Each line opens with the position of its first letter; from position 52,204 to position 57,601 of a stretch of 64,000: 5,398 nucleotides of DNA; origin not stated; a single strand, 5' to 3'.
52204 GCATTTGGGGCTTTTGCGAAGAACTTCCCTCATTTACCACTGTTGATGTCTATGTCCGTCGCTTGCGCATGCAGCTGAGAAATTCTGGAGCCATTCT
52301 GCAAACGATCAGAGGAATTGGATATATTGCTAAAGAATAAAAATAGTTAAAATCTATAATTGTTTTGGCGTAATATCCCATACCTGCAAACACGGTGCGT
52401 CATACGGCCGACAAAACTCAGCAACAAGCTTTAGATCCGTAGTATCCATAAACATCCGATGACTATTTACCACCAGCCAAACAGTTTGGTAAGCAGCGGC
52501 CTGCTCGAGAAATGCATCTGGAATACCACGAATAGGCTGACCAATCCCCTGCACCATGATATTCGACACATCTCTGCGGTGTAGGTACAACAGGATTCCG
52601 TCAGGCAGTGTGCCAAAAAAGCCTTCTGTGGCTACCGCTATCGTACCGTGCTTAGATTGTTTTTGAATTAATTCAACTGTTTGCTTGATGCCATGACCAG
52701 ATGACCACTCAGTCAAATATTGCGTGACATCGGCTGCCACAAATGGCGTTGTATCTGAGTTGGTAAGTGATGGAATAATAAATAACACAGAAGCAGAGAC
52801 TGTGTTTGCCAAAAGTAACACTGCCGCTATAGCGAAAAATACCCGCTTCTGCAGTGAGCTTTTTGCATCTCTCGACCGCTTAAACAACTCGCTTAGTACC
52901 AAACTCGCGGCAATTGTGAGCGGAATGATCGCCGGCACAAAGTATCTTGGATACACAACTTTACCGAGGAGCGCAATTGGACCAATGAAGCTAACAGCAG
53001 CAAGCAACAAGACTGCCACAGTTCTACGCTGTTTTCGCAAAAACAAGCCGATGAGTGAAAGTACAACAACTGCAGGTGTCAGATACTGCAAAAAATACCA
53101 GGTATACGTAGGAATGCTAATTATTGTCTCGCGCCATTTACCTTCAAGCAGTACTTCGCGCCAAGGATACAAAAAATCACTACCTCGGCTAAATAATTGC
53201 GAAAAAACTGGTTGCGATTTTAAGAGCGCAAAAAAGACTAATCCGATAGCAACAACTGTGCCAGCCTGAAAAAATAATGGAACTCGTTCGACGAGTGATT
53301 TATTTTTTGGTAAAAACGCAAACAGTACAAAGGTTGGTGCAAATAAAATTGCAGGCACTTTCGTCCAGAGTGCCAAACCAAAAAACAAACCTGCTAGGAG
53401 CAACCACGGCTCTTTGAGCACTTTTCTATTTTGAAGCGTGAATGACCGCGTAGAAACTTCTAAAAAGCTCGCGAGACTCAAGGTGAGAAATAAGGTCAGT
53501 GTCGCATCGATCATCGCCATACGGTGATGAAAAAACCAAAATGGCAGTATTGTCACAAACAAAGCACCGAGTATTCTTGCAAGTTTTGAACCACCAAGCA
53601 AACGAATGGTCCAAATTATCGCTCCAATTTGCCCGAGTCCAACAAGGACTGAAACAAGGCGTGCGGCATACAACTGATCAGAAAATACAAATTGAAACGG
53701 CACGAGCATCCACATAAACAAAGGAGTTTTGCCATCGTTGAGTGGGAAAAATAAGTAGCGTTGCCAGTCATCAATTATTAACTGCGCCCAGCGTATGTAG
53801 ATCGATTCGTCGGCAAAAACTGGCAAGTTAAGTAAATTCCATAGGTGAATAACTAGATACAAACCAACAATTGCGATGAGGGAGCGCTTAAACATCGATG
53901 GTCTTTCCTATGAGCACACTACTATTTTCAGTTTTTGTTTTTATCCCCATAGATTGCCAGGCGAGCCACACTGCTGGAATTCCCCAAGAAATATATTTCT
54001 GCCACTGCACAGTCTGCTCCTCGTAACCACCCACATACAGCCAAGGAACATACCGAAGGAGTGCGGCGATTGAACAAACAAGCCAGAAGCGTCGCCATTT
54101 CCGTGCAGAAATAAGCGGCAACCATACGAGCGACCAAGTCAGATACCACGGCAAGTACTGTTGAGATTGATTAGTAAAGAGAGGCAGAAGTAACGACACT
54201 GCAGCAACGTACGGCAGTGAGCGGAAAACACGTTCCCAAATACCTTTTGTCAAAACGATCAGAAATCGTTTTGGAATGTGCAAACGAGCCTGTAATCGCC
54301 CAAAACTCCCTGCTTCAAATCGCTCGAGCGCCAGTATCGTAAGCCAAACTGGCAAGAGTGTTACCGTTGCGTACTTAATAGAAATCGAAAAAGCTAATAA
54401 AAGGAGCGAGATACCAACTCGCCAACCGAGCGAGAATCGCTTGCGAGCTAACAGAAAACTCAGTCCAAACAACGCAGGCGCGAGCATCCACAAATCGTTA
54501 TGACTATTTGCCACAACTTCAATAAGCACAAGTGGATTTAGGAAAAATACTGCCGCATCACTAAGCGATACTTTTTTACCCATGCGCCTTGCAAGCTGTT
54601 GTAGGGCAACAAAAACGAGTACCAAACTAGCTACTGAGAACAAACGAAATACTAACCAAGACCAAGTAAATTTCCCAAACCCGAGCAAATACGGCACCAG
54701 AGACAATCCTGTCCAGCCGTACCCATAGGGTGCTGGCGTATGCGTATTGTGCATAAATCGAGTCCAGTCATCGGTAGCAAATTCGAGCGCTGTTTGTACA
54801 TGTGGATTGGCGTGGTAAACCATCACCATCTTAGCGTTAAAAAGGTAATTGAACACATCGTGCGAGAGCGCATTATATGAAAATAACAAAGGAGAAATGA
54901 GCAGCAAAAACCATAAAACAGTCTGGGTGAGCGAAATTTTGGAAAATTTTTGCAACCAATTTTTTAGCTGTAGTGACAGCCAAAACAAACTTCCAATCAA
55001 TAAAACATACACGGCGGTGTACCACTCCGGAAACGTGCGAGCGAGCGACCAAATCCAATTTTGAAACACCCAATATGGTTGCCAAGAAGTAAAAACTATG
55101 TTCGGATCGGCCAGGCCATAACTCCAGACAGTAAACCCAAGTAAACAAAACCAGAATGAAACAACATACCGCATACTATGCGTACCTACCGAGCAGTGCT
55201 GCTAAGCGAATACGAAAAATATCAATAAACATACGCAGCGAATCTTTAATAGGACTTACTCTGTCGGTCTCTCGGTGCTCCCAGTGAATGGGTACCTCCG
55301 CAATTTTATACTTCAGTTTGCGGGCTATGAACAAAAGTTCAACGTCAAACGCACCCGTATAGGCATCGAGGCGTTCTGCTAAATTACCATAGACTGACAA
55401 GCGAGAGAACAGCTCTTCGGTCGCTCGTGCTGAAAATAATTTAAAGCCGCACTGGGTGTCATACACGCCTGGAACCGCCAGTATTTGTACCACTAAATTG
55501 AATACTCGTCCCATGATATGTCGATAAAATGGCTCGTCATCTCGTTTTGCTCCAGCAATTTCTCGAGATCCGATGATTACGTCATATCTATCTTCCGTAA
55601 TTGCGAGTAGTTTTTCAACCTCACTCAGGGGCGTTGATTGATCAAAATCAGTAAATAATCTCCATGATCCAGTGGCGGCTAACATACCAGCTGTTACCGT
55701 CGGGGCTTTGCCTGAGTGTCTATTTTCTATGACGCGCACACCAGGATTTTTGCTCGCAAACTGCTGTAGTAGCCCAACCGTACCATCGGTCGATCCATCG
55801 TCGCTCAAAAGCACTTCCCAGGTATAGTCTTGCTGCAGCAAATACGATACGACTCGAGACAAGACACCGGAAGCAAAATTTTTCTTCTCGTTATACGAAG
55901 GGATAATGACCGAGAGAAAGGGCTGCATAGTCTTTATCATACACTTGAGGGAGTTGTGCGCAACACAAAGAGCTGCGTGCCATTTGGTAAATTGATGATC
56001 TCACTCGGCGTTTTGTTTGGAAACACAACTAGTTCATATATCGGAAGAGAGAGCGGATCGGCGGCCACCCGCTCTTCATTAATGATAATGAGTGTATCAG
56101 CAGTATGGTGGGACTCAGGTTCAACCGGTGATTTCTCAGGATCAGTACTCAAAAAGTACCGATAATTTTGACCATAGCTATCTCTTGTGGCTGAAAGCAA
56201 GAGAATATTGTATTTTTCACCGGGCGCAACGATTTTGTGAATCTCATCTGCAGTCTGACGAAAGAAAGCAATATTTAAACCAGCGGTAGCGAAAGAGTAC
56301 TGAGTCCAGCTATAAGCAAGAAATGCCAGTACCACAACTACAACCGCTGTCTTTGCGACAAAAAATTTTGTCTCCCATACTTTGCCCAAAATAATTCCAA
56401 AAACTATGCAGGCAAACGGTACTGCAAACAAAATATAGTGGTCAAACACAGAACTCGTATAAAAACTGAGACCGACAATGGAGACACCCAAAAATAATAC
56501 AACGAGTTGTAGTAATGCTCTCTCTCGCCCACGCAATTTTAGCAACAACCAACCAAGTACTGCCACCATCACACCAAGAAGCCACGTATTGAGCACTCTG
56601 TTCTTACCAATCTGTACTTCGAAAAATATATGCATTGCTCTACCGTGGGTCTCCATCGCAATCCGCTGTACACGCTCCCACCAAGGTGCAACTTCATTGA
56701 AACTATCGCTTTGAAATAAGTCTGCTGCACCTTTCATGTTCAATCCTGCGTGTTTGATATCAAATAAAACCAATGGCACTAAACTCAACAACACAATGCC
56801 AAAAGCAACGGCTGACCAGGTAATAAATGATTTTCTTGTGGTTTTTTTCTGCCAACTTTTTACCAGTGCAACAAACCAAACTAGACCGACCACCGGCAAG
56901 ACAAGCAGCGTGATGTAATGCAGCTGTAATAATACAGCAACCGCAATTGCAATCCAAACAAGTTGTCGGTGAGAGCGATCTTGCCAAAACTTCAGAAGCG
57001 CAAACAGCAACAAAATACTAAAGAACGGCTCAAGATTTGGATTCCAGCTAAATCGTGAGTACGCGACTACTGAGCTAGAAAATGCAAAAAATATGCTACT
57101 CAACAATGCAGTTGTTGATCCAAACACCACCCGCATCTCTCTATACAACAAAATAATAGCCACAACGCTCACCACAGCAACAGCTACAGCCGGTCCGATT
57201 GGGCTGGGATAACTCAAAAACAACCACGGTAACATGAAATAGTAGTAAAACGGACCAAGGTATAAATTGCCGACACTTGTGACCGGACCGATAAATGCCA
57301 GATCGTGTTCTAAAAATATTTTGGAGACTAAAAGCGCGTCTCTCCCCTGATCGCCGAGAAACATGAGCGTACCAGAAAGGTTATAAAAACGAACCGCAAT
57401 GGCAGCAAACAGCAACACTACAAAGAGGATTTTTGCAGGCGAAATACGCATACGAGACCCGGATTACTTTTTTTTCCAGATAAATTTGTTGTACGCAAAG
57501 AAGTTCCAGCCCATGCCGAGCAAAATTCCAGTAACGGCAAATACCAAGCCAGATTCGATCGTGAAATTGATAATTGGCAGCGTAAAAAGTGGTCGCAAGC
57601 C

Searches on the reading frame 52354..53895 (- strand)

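Call 10: search_protein_families(library=pfam, proteins=[window:52354-53895:-], max_evalue=0.001)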
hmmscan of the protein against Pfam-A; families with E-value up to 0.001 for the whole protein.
window:52354-53895:- (513 aa): 2 families
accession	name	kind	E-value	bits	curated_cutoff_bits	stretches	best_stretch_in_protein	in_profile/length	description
PF02366.24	PMT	-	1.2e-10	41.8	22.7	1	55-193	61-197/245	Dolichyl-phosphate-mannose-protein mannosyltransferase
PF13231.12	PMT_2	-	3.3e-10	40.9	26.1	1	56-216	2-151/160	Dolichyl-phosphate-mannose-protein mannosyltransferase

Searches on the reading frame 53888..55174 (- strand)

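Call 10: search_protein_families(library=pfam, proteins=[window:53888-55174:-], max_evalue=0.001)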
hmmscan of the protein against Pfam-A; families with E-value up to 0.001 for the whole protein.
window:53888-55174:- (428 aa): 0 families

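Call 18: search_protein_families(library=pfam, proteins=[window:53888-55174:-], max_evalue=10)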
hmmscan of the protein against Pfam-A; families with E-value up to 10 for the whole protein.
window:53888-55174:- (428 aa): 0 families

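Call 19: search_protein_families(library=ncbifam, proteins=[window:53888-55174:-], max_evalue=0.1)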
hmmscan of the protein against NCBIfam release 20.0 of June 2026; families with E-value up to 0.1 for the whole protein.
window:53888-55174:- (428 aa): 1 family
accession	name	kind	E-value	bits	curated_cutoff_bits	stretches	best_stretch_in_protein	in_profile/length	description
TIGR03459.1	crt_membr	equivalog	8.9e-12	44.6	439.4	1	65-295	61-282/470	alpha-(1->6)-mannopyranosyltransferase A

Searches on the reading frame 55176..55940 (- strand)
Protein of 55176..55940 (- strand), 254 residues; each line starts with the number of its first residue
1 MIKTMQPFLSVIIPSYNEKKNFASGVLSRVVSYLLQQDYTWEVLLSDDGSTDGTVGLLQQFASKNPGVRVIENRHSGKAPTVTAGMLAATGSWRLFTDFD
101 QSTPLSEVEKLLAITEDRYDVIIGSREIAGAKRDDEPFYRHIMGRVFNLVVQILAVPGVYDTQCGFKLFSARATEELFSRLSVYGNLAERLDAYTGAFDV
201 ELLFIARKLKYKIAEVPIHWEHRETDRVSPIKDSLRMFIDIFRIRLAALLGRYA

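Call 10: search_protein_families(library=pfam, proteins=[window:55176-55940:-], max_evalue=0.001)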
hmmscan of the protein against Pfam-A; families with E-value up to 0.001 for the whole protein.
window:55176-55940:- (254 aa): 3 families
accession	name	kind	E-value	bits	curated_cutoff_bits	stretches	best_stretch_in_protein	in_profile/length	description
PF00535.33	Glycos_transf_2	-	5.5e-25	88.7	23.3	1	10-178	1-168/168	Glycosyl transferase family 2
PF10111.15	Glyco_tranf_2_2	-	0.00044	20.3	27.3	1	10-115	1-106/276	Glycosyltransferase like family 2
PF13641.12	Glyco_tranf_2_3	-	0.00046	20.7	27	1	7-88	2-84/230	Glycosyltransferase like family 2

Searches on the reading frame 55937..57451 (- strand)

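Call 10: search_protein_families(library=pfam, proteins=[window:55937-57451:-], max_evalue=0.001)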
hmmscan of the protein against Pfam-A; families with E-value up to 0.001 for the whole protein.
window:55937-57451:- (504 aa): 1 family
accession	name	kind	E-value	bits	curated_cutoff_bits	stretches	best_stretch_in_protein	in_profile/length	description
PF13231.12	PMT_2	-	1.8e-08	35.2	26.1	1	85-223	22-155/160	Dolichyl-phosphate-mannose-protein mannosyltransferase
